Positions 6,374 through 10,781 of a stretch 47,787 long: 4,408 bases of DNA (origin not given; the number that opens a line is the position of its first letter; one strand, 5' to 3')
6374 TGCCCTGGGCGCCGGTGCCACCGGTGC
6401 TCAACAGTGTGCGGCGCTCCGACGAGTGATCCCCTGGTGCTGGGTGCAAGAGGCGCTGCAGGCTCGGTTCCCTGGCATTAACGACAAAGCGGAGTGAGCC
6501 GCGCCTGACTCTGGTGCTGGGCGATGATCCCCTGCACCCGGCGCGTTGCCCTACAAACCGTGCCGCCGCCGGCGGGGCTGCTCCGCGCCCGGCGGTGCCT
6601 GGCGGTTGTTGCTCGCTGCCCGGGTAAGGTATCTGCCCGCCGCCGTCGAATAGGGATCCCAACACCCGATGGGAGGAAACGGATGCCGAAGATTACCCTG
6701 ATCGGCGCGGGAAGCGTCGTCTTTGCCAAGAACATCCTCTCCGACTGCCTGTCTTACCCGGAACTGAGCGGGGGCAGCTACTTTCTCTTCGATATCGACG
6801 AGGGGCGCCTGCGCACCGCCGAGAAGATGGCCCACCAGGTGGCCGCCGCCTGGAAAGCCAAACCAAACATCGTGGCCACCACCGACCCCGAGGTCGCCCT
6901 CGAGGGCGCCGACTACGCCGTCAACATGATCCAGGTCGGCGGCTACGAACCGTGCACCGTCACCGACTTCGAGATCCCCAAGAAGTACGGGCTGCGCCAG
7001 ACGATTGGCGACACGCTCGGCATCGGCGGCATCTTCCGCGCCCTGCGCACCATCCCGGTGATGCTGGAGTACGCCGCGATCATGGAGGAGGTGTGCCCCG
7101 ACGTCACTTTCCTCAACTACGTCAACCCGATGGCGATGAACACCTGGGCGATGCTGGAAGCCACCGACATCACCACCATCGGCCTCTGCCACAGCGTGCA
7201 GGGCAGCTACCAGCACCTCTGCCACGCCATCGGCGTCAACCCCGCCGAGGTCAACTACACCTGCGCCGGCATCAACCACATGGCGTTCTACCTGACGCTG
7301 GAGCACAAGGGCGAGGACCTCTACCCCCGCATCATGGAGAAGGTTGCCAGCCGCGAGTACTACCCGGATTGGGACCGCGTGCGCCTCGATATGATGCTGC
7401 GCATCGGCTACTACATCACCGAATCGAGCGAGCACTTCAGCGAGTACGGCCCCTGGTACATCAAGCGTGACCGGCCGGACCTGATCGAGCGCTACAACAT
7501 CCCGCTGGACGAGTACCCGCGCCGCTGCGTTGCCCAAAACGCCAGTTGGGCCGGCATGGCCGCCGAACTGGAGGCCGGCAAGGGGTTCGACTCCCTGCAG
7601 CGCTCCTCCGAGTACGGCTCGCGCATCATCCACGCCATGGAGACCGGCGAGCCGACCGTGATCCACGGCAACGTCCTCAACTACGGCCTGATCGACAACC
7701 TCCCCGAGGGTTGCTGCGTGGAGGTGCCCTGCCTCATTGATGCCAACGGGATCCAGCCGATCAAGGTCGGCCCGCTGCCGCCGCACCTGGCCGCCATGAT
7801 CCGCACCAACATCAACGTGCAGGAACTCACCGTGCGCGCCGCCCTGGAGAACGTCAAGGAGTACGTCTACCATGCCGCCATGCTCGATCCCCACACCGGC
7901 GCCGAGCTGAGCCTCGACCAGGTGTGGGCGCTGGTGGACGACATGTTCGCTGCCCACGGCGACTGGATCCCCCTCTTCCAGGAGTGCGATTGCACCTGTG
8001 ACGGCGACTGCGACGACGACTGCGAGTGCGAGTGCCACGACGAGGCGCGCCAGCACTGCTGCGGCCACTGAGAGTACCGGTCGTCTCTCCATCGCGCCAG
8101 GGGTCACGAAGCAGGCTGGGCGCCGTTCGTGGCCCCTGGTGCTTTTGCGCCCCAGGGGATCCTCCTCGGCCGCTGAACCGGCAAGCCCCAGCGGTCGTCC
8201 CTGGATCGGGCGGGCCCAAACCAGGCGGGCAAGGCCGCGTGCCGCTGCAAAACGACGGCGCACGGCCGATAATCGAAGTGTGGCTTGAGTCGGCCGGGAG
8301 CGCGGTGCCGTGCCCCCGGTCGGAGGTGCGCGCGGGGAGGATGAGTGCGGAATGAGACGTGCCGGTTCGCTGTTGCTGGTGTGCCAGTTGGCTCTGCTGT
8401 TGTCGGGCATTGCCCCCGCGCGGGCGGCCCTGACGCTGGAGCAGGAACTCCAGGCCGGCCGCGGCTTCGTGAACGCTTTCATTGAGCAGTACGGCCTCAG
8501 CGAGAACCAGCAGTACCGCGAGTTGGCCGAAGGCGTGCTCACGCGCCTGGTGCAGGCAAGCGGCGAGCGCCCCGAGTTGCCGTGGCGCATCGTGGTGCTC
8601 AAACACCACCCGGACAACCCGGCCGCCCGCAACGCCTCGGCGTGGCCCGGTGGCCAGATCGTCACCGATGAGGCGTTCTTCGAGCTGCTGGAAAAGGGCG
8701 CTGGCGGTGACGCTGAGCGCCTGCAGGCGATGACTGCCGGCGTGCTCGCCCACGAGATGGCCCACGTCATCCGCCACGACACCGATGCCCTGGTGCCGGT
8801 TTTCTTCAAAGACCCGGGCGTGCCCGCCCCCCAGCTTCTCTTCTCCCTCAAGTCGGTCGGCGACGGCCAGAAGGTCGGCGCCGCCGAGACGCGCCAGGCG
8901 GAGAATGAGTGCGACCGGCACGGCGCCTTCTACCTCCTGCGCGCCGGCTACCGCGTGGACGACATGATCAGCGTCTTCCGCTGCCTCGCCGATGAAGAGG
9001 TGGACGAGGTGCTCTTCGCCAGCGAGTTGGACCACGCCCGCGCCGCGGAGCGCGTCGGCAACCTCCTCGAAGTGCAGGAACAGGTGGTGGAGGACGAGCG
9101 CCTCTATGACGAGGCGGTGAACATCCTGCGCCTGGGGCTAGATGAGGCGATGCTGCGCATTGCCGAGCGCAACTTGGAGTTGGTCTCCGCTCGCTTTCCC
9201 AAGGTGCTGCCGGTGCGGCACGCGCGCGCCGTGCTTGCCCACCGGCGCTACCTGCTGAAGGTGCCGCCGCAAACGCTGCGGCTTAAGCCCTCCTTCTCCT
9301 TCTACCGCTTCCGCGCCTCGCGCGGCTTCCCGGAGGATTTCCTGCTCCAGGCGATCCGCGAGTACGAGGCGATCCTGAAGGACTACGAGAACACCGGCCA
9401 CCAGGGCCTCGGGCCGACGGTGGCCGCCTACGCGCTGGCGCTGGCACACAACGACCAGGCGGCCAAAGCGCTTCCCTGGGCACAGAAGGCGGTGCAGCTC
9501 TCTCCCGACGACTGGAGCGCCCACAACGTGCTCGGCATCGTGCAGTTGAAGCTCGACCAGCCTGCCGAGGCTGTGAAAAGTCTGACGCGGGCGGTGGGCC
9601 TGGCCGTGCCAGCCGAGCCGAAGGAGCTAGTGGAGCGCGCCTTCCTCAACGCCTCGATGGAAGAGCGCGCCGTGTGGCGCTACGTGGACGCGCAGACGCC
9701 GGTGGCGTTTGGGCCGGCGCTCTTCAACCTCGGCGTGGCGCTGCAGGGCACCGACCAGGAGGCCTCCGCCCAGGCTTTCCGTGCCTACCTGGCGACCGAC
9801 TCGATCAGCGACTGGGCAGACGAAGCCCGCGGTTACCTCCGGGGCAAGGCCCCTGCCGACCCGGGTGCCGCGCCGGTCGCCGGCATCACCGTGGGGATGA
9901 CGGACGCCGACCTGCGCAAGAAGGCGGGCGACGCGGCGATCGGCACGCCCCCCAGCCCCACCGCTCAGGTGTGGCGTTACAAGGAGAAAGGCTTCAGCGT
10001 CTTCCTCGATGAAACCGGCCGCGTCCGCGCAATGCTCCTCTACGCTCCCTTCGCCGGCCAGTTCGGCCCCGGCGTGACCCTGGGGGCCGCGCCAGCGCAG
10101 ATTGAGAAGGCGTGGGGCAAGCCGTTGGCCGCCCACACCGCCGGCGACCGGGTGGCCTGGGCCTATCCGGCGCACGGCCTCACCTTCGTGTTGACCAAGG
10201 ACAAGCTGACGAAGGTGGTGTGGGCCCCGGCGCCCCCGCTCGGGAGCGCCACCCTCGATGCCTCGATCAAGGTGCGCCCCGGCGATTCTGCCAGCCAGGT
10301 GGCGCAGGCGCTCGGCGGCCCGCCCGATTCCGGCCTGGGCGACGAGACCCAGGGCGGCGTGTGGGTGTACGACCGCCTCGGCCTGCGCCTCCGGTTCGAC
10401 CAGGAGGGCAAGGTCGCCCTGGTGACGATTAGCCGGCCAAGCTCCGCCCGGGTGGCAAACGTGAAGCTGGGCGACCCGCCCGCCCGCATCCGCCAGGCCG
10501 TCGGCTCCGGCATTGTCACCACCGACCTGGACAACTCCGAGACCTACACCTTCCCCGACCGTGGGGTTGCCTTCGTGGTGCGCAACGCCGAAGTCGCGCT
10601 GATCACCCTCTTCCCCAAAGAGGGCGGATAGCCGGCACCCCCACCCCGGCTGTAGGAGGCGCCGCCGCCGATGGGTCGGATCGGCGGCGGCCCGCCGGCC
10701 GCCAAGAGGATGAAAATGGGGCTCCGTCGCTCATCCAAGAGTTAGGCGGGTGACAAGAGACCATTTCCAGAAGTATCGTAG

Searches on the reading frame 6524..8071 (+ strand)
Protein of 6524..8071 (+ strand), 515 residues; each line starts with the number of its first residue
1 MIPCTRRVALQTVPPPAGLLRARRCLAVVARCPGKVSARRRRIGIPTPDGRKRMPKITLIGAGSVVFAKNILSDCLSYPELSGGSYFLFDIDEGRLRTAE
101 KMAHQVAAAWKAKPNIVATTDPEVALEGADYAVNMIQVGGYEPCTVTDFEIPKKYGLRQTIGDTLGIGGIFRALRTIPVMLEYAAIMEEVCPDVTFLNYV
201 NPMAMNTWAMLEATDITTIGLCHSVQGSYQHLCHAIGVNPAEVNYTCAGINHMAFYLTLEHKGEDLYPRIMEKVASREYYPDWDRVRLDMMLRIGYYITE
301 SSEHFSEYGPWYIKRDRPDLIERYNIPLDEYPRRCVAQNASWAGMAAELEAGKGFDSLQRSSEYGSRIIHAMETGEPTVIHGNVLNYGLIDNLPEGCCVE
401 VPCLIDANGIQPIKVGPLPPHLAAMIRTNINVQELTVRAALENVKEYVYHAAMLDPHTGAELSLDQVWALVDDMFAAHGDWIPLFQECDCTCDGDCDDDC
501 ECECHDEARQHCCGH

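Call 65: search_protein_families(library=pfam, proteins=[window:6524-8071:+], max_evalue=0.0001)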
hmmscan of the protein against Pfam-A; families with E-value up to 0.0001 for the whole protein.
window:6524-8071:+ (515 aa): 2 families
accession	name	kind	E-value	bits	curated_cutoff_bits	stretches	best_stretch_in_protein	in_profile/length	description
PF11975.13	Glyco_hydro_4C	-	6.8e-66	222.7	24.1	1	247-458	1-211/211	Family 4 glycosyl hydrolase C-terminal domain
PF02056.22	Glyco_hydro_4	-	2e-57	194.1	23.2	1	56-235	1-180/183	Family 4 glycosyl hydrolase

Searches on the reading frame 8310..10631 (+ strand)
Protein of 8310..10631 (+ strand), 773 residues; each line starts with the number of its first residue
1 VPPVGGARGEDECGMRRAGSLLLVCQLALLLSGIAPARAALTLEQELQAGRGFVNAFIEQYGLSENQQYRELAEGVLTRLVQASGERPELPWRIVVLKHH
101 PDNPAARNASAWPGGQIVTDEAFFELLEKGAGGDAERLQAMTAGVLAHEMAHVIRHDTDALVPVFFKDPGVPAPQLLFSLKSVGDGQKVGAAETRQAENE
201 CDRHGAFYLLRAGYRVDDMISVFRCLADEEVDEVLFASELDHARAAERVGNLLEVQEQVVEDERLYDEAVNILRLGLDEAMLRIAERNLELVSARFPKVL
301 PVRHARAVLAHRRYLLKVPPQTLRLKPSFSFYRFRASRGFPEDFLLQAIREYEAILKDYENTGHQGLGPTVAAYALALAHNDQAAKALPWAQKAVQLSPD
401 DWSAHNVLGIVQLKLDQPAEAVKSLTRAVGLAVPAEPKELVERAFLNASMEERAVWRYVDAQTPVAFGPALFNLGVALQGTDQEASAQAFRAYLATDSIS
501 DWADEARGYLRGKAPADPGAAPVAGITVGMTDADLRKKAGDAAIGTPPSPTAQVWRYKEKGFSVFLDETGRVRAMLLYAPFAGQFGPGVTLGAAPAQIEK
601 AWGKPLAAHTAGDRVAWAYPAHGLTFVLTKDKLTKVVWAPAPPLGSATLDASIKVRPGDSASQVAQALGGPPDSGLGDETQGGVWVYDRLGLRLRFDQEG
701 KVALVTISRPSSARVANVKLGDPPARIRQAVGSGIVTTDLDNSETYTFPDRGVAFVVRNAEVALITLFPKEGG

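Call 65: search_protein_families(library=pfam, proteins=[window:8310-10631:+], max_evalue=0.0001)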
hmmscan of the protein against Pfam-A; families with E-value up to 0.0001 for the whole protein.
window:8310-10631:+ (773 aa): 3 families
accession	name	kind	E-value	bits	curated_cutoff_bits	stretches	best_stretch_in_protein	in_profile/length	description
PF01435.24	Peptidase_M48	-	3e-08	34.1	20.3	1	76-233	10-166/186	Peptidase family M48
PF23917.1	DUF7256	-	4.2e-05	23.7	27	0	654-736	8-92/138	Domain of unknown function (DUF7256)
PF13431.12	TPR_17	-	5.1e-05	23.7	24.4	0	391-422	2-33/34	Tetratricopeptide repeat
